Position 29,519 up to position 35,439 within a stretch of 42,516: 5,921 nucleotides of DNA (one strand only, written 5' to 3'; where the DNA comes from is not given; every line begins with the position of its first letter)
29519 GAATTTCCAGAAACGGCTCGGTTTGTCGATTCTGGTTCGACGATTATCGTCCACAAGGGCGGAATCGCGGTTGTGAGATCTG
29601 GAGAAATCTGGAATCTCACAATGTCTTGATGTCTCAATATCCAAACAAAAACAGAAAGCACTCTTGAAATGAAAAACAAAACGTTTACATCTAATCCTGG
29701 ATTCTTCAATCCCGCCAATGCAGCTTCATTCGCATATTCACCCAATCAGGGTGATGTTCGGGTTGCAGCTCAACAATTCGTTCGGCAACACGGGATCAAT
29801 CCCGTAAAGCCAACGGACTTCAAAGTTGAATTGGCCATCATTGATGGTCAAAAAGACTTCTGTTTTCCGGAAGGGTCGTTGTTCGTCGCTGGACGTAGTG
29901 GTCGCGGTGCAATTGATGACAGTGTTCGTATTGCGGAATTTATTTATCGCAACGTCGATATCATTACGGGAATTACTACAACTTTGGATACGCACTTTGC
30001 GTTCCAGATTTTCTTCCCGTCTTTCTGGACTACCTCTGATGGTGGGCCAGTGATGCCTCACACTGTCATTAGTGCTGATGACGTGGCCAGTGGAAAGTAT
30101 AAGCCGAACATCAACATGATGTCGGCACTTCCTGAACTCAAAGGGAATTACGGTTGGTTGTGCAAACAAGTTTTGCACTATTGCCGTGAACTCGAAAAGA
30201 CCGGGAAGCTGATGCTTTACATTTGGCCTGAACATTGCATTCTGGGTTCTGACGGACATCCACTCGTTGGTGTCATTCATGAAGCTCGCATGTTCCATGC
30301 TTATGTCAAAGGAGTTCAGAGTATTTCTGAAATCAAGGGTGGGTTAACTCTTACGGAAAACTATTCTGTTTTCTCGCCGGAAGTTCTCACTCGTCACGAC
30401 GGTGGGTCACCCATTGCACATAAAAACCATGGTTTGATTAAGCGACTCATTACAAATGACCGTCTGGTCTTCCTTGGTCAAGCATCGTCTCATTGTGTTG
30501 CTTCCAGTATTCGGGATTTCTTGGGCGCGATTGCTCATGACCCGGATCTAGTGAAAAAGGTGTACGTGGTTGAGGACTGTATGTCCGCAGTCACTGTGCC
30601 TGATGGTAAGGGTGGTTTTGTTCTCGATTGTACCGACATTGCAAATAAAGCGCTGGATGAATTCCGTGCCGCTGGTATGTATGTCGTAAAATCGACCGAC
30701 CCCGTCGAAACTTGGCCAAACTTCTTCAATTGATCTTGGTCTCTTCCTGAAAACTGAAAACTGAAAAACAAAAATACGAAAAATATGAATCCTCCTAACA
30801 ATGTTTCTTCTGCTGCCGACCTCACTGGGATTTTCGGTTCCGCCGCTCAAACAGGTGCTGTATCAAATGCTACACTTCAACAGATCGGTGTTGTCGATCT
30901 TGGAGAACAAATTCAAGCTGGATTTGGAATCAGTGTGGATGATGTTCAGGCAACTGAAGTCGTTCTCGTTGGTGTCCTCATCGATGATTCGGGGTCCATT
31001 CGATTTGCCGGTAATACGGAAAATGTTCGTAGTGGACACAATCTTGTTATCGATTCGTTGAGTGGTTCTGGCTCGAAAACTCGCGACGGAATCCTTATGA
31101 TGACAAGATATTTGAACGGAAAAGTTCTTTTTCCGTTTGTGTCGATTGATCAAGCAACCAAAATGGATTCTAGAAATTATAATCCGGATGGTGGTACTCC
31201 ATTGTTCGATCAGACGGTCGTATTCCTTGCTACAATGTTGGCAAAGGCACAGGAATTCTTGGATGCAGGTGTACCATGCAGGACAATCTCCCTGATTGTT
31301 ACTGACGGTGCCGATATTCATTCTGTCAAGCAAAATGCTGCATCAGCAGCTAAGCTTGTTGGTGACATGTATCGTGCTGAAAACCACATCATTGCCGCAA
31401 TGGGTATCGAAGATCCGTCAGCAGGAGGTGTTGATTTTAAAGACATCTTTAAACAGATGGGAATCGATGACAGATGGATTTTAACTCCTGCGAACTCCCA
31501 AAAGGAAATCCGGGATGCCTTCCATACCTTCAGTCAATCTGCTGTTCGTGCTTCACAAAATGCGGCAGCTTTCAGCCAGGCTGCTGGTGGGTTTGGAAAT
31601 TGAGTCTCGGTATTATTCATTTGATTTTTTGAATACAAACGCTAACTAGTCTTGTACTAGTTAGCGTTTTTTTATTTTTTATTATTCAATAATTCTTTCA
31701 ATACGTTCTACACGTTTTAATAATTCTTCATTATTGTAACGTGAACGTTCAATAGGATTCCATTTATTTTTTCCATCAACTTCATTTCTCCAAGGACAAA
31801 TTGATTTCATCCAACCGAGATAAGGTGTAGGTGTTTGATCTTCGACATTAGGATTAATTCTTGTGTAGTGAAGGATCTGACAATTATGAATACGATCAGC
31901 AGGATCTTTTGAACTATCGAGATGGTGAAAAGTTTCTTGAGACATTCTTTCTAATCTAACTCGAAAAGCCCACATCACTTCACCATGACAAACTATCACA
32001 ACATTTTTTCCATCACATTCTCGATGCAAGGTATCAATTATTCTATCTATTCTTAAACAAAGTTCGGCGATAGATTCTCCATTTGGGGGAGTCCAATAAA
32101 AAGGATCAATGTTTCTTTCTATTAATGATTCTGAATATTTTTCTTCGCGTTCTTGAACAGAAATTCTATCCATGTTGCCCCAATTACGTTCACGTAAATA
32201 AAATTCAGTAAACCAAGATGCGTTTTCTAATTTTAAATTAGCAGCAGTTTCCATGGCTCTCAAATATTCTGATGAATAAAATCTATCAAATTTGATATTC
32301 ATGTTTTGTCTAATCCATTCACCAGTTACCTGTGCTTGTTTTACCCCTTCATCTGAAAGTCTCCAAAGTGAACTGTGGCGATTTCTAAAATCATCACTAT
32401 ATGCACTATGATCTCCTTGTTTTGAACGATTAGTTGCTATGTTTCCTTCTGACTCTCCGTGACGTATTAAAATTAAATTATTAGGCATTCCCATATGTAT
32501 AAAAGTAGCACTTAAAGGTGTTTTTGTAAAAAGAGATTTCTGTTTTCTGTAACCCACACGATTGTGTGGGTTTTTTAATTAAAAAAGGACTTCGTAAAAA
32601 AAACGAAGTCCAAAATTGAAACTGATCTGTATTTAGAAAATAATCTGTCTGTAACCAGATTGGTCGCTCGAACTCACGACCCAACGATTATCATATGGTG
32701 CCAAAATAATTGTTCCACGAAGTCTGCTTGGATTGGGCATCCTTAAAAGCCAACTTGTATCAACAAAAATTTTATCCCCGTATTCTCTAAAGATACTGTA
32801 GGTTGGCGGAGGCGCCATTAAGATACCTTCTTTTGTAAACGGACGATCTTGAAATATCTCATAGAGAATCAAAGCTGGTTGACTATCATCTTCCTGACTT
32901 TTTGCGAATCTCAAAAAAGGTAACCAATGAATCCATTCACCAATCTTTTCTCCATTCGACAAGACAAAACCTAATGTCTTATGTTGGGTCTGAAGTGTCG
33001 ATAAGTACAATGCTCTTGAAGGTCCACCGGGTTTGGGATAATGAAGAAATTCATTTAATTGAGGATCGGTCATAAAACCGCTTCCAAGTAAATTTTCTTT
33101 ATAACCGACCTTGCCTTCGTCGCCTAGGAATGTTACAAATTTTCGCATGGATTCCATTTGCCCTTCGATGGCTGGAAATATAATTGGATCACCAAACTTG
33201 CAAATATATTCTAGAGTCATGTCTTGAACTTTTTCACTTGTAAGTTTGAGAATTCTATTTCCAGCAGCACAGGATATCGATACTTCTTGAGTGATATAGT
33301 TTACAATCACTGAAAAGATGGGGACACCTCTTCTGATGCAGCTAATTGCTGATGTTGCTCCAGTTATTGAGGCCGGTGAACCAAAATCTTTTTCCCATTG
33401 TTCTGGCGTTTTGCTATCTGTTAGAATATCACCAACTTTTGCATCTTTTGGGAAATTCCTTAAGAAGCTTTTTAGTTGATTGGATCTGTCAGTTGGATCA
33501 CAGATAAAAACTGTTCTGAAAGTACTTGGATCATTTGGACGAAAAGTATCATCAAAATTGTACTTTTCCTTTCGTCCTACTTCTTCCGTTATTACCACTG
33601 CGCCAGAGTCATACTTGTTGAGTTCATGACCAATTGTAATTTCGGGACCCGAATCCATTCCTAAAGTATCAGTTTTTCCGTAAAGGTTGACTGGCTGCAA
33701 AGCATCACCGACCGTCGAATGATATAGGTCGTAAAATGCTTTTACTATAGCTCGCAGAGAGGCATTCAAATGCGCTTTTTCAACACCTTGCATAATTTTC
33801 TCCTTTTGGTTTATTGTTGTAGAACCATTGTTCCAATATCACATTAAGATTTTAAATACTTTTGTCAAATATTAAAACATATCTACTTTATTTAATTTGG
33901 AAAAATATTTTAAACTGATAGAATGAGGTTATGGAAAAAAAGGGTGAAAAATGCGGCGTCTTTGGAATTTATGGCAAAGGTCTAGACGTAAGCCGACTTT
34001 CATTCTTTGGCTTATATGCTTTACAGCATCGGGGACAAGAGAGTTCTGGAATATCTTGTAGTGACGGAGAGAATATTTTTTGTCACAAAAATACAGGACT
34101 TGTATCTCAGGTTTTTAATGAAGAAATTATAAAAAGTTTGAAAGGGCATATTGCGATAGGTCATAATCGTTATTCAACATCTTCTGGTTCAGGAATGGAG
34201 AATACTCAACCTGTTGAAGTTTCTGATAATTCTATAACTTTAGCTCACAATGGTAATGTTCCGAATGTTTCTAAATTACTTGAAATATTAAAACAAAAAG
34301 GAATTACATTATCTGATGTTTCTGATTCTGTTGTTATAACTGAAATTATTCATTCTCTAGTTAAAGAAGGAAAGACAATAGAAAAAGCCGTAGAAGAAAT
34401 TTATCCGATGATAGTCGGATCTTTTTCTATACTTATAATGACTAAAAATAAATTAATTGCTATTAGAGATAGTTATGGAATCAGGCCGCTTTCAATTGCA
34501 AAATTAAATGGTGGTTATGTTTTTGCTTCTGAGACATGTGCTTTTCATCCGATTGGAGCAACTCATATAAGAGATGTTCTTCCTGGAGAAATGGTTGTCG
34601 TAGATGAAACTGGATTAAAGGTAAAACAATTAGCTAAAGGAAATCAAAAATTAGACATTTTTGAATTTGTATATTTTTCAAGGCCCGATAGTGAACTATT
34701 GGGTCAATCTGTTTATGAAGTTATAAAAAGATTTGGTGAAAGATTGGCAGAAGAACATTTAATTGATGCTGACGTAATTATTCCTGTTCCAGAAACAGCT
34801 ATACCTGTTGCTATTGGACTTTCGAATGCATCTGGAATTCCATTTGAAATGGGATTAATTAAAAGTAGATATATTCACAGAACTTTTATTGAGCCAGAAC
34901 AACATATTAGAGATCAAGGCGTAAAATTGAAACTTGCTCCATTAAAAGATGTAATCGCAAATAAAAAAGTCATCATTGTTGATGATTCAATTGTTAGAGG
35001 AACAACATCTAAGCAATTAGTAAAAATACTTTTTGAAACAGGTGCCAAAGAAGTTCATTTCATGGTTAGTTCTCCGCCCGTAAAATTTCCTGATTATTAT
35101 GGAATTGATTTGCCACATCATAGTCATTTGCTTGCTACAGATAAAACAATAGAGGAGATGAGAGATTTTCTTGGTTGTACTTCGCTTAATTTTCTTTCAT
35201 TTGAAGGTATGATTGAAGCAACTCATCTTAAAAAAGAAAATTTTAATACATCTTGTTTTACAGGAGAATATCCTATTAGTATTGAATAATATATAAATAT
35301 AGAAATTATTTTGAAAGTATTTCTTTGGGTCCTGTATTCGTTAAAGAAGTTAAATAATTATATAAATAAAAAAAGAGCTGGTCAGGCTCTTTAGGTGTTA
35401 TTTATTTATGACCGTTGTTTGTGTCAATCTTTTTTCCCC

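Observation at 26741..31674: TerY-P/yegIKL-type triad (PP2C, atypical kinase, vWA) with an inserted nicotinamidase-like gene, apparently controlled by the NAD-salvage operator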

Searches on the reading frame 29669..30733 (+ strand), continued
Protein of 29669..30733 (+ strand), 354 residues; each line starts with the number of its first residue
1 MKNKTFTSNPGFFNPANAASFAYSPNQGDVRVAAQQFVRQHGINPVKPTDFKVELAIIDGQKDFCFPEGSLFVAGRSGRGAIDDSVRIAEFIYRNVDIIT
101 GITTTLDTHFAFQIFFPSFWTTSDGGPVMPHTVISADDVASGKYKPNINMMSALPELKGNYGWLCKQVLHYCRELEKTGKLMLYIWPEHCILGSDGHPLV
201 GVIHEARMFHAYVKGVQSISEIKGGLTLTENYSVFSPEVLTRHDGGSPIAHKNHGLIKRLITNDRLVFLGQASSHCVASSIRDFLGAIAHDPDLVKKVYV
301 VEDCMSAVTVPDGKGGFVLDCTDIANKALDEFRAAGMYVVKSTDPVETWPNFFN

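Call 88: search_protein_families(library=phrogs, proteins=[L086:29-688:+, L086:1272-2126:+, L086:3475-4194:+, L086:8035-8565:+, L086:11535-12836:+, L086:13972-14904:-, L087:962-2929:-, L087:9672-11318:+, L087:11691-12422:+, window:29669-30733:+], max_evalue=0.001)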
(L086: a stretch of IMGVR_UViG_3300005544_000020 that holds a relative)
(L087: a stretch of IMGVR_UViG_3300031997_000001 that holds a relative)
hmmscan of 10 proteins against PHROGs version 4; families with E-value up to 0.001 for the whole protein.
L086:29-688:+ (219 aa): 0 families

L086:1272-2126:+ (284 aa): 0 families

L086:3475-4194:+ (239 aa): 0 families

L086:8035-8565:+ (176 aa): 0 families

L086:11535-12836:+ (433 aa): 0 families

L086:13972-14904:- (310 aa): 0 families

L087:962-2929:- (655 aa): 0 families

L087:9672-11318:+ (548 aa): 0 families

L087:11691-12422:+ (243 aa): 0 families

window:29669-30733:+ (354 aa): 0 families

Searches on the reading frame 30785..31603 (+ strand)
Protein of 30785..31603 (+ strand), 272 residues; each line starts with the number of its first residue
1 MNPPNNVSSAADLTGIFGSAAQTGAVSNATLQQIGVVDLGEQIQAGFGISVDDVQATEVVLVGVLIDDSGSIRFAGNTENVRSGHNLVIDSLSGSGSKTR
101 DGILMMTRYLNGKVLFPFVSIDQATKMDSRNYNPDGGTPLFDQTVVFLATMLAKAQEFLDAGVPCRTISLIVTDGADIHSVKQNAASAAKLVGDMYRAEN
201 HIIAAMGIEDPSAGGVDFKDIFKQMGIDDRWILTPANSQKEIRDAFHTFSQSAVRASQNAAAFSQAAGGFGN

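Call 4: search_protein_families(library=pfam, proteins=[window:30785-31603:+], max_evalue=0.01)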
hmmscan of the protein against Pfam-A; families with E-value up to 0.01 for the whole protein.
window:30785-31603:+ (272 aa): 0 families

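Call 5: search_protein_families(library=ncbifam, proteins=[window:30785-31603:+], max_evalue=0.01)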
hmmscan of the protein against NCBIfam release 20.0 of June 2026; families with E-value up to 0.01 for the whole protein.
window:30785-31603:+ (272 aa): 0 families

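Call 6: search_protein_families(library=padloc, proteins=[window:30785-31603:+], max_evalue=0.01)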
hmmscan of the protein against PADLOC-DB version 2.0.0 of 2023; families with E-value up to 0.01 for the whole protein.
window:30785-31603:+ (272 aa): 0 families

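Call 10: search_solved_structures(query=window:30785-31603:+, max_evalue=10, show_alignments=2)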
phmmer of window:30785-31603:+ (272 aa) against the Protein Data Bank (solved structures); distinct sequences matched with E-value up to 10: 0.

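Call 29: find_homologous_proteins(query=window:30785-31603:+, max_evalue=0.001)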
Query window:30785-31603:+ (272 aa): 1769 proteins with E <= 0.001 among 3574 candidates; the best 120 are listed.
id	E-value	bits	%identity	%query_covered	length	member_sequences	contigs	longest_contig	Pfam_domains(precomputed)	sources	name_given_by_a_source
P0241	1.6e-171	586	100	100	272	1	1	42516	-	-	-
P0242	3.9e-132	457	77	97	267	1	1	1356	-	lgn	-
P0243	4.1e-129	447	77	98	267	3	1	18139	-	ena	-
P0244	1.9e-121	422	75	97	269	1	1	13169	-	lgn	-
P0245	5.6e-120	417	71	97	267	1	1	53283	-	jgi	-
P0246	1.8e-115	403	75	93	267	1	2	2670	-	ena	-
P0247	6.1e-104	365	67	97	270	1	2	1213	-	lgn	-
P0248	4.4e-103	362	66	97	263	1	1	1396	-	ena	-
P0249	2.1e-99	350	64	96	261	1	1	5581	-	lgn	-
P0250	1.3e-96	341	64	97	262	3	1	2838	-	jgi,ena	-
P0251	4.4e-96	339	65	97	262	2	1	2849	-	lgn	-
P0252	2.4e-93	330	59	97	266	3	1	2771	-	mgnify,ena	mgnify:CR=1 FL=1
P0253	3.2e-93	330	61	97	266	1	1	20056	-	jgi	jgi:hypothetical protein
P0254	2.7e-92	327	59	96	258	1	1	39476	-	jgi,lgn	jgi:hypothetical protein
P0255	4.9e-92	326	61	97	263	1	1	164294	-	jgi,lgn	jgi:hypothetical protein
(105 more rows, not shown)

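Call 35: search_solved_structures(query=A2, max_evalue=10, show_alignments=2)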
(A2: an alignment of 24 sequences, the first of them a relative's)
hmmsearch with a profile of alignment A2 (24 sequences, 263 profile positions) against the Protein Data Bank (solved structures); distinct sequences matched with E-value up to 10: 3.
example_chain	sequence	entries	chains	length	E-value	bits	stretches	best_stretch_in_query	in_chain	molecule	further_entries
4v1u_C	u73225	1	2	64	0.43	13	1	120-174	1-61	PATE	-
4v1t_C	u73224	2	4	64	0.44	13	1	120-174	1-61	PATE | LYND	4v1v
2r9i_A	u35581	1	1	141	0.57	12.6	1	142-209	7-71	Putative phage capsid protein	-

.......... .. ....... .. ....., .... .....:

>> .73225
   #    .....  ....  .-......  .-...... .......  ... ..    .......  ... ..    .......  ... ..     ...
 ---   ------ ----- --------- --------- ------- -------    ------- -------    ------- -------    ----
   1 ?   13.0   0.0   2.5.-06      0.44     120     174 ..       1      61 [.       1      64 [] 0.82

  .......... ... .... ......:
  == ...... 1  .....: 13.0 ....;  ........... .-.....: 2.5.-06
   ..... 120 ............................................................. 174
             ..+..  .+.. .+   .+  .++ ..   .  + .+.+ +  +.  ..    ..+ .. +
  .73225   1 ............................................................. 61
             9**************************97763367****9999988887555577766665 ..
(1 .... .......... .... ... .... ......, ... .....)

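Call 42: predict_structure(alignment_id=A2)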
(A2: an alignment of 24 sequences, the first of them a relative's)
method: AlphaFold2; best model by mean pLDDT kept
length: 272 residues; sequences in the alignment: 24
mean_pLDDT: 85.1   pTM: 0.87
mean pLDDT of the five models: 85.1, 81.9, 70.5, 66.6, 64.7
residues with pLDDT >= 90: 130; 70-90: 113; 50-70: 19; < 50: 10
segments of 3 or more residues with pLDDT < 50: 2-8
pLDDT, mean of each block of 10 residues (from residue 1): 42 77 80 69 87 88 94 90 95 73 93 94 95 86 93 93 94 81 88 88 90 75 93 88 91 86 82 49
secondary structure, 60 per line:
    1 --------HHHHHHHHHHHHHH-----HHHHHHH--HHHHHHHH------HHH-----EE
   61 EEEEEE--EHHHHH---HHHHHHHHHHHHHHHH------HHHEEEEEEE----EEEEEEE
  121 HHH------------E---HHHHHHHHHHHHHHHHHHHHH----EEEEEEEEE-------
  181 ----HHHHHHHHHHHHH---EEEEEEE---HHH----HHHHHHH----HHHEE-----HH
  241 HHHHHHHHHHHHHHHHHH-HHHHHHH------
elements in order: H9-22 H28-34 H37-44 E59-66 H70-74 H78-93 E103-109 E114-120 H140-160 E165-173 H185-197 E201-207 H218-224 H239-258 H260-266

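Call 46: fold_search(model_id=the predicted structure, library=pdb)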
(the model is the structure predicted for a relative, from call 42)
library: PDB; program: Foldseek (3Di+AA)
matches with E <= 10: 1198; with E <= 0.001: 57
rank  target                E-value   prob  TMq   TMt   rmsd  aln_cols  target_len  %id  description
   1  4cnb_A                2.9e-06  1.00  0.48  0.35   4.5       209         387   20  Structure of proximal thread matrix protein 1 (PTMP1) from the mussel byssus - Crystal form 2 (released 2014-03-12)
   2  4cn8                  6.0e-06  1.00  0.47  0.34   5.4       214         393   16  Structure of proximal thread matrix protein 1 (PTMP1) from the mussel byssus (released 2014-03-12)
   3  6fpy_B                6.3e-06  1.00  0.49  0.24   4.7       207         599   12  Inter-alpha-inhibitor heavy chain 1, wild type (released 2019-02-27)
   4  8voh_MODEL_1_A        6.7e-06  1.00  0.44  0.57   5.4       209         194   15  HADDOCK models of human alphaM I-domain bound to the the N-terminal domain of the cytokine pleiotrophin (released 2024-05-15)
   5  6fpy_A                7.5e-06  1.00  0.48  0.24   4.8       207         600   12  Inter-alpha-inhibitor heavy chain 1, wild type (released 2019-02-27)
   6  4cn9_A                7.5e-06  1.00  0.46  0.33   5.5       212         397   21  structure of proximal thread matrix protein 1 (PTMP1) from the mussel byssus with zinc occupied MIDAS motif (released 2014-03-12)
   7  4cnb_B                9.4e-06  1.00  0.47  0.34   4.8       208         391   20  Structure of proximal thread matrix protein 1 (PTMP1) from the mussel byssus - Crystal form 2 (released 2014-03-12)
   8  1n3y                  1.3e-05  1.00  0.38  0.51   6.1       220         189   14  Crystal structure of the alpha-X beta2 integrin I domain (released 2003-02-18)
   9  4cn9_B                1.4e-05  1.00  0.46  0.33   5.5       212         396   21  structure of proximal thread matrix protein 1 (PTMP1) from the mussel byssus with zinc occupied MIDAS motif (released 2014-03-12)
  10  6m48_B                2.0e-05  1.00  0.50  0.19   5.8       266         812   12  Crystal structure of pilus adhesin, SpaC from Lactobacillus rhamnosus GG - P21212 form (released 2020-07-29)
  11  6fpz_A                2.0e-05  1.00  0.46  0.23   5.2       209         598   12  Inter-alpha-inhibitor heavy chain 1, D298A (released 2019-02-27)
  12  1mf7                  2.3e-05  1.00  0.47  0.62   4.8       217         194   13  INTEGRIN ALPHA M I DOMAIN (released 2003-05-20)
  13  8ce6                  2.6e-05  1.00  0.48  0.64   4.8       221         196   12  Crystal structure of human Cd11b I domain in P212121 space group (released 2023-03-22)
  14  1jlm                  3.1e-05  1.00  0.47  0.65   4.6       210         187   12  I-DOMAIN FROM INTEGRIN CR3, MN2+ BOUND (released 1997-01-11)
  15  2ok5_A                3.3e-05  1.00  0.45  0.20   9.4       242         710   14  Human Complement factor B (released 2007-02-27)
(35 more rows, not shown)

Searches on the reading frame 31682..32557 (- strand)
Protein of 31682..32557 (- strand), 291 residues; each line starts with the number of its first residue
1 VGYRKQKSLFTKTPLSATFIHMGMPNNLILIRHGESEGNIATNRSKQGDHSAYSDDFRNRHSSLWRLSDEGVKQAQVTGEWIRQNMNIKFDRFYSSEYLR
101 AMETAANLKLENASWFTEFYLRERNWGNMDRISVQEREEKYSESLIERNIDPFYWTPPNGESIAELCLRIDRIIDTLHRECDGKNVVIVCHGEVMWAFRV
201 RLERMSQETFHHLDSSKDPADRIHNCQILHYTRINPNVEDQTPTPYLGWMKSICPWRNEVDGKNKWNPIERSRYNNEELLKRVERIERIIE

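Call 4: search_protein_families(library=pfam, proteins=[window:31682-32557:-], max_evalue=0.01)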
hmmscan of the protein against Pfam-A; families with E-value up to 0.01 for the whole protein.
window:31682-32557:- (291 aa): 1 family
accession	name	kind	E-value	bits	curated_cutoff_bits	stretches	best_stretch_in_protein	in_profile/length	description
PF00300.27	His_Phos_1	-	1.3e-29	103.7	21.7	1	28-214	1-170/194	Histidine phosphatase superfamily (branch 1)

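Call 5: search_protein_families(library=ncbifam, proteins=[window:31682-32557:-], max_evalue=0.01)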
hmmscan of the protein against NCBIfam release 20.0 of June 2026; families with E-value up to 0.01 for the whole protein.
window:31682-32557:- (291 aa): 19 families
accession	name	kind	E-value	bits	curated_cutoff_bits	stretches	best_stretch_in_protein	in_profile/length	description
TIGR03162.1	ribazole_cobC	equivalog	1.1e-17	64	162.9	1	67-214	24-167/176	alpha-ribazole phosphatase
NF011580.0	PRK15004.1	equivalog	2.9e-13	50.3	250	1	28-221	3-179/203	adenosylcobalamin/alpha-ribazole phosphatase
NF002339.0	PRK01295.1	equivalog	1.2e-12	47.7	316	1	26-212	3-179/206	2,3-bisphosphoglycerate-dependent phosphoglycerate mutase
NF005567.0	PRK07238.1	equivalog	2.5e-12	46.8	326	1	20-191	172-326/378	bifunctional RNase H/acid phosphatase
NF045917.1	PhserinePhPspA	equivalog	1e-10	41.6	350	1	66-205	27-164/211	phosphoserine phosphatase PspA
NF002217.0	PRK01112.1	equivalog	1.3e-10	41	320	1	116-214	104-204/228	2,3-bisphosphoglycerate-dependent phosphoglycerate mutase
NF010714.0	PRK14116.1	equivalog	2.5e-10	40.2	401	1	27-144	3-108/229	2,3-diphosphoglycerate-dependent phosphoglycerate mutase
NF038349.1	dPGM_arch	equivalog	3.2e-10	40.2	225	1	29-192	2-138/194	2,3-diphosphoglycerate-dependent phosphoglycerate mutase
TIGR01258.1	pgm_1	subfamily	1.9e-09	37.3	81.7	1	27-159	2-122/245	2,3-bisphosphoglycerate-dependent phosphoglycerate mutase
NF010713.0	PRK14115.1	equivalog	1.1e-08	34.7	305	1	27-148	3-112/248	2,3-diphosphoglycerate-dependent phosphoglycerate mutase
NF010718.0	PRK14120.1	equivalog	6.7e-08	32.1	366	1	25-146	4-113/249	phosphoglyceromutase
NF009993.0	PRK13462.1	equivalog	1.5e-07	31.3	226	1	26-201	6-157/203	acid phosphatase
NF010717.0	PRK14119.1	equivalog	9.8e-07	28.6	378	1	28-158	4-122/228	2,3-diphosphoglycerate-dependent phosphoglycerate mutase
NF010715.0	PRK14117.1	equivalog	1.1e-06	28.3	421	1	66-146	27-110/230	phosphoglycerate mutase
NF002901.0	PRK03482.1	equivalog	1.3e-06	28.2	261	1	29-194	5-153/215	2,3-diphosphoglycerate-dependent phosphoglycerate mutase GpmB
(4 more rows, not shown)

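Call 6: search_protein_families(library=padloc, proteins=[window:31682-32557:-], max_evalue=0.01)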
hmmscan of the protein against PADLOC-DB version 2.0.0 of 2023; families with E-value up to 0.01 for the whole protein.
window:31682-32557:- (291 aa): 0 families

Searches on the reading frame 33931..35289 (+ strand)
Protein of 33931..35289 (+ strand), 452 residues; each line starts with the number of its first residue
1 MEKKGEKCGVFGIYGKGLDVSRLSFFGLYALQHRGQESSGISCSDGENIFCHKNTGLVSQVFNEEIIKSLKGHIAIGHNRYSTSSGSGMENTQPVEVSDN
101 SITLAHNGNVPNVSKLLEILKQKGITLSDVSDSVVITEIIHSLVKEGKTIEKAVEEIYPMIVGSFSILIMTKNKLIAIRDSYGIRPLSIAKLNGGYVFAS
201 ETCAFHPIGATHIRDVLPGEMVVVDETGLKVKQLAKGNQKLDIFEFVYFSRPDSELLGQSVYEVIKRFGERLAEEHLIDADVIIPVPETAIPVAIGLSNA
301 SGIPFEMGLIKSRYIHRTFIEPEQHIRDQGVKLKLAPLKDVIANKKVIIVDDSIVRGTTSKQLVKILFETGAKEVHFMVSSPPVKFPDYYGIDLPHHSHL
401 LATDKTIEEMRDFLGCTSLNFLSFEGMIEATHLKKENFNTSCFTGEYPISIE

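Call 38: search_protein_families(library=pfam, proteins=[window:33931-35289:+], max_evalue=0.001)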
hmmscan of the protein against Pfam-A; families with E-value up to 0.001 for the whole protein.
window:33931-35289:+ (452 aa): 3 families
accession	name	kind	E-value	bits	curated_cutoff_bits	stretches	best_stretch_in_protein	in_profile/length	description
PF13522.11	GATase_6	-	1.1e-17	64.7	27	1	70-201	8-130/130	Glutamine amidotransferase domain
PF13537.11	GATase_7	-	6.3e-17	62.2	25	1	88-205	9-121/123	Glutamine amidotransferase domain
PF00156.33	Pribosyltran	-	4.6e-08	33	26.3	1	272-379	18-122/158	Phosphoribosyl transferase domain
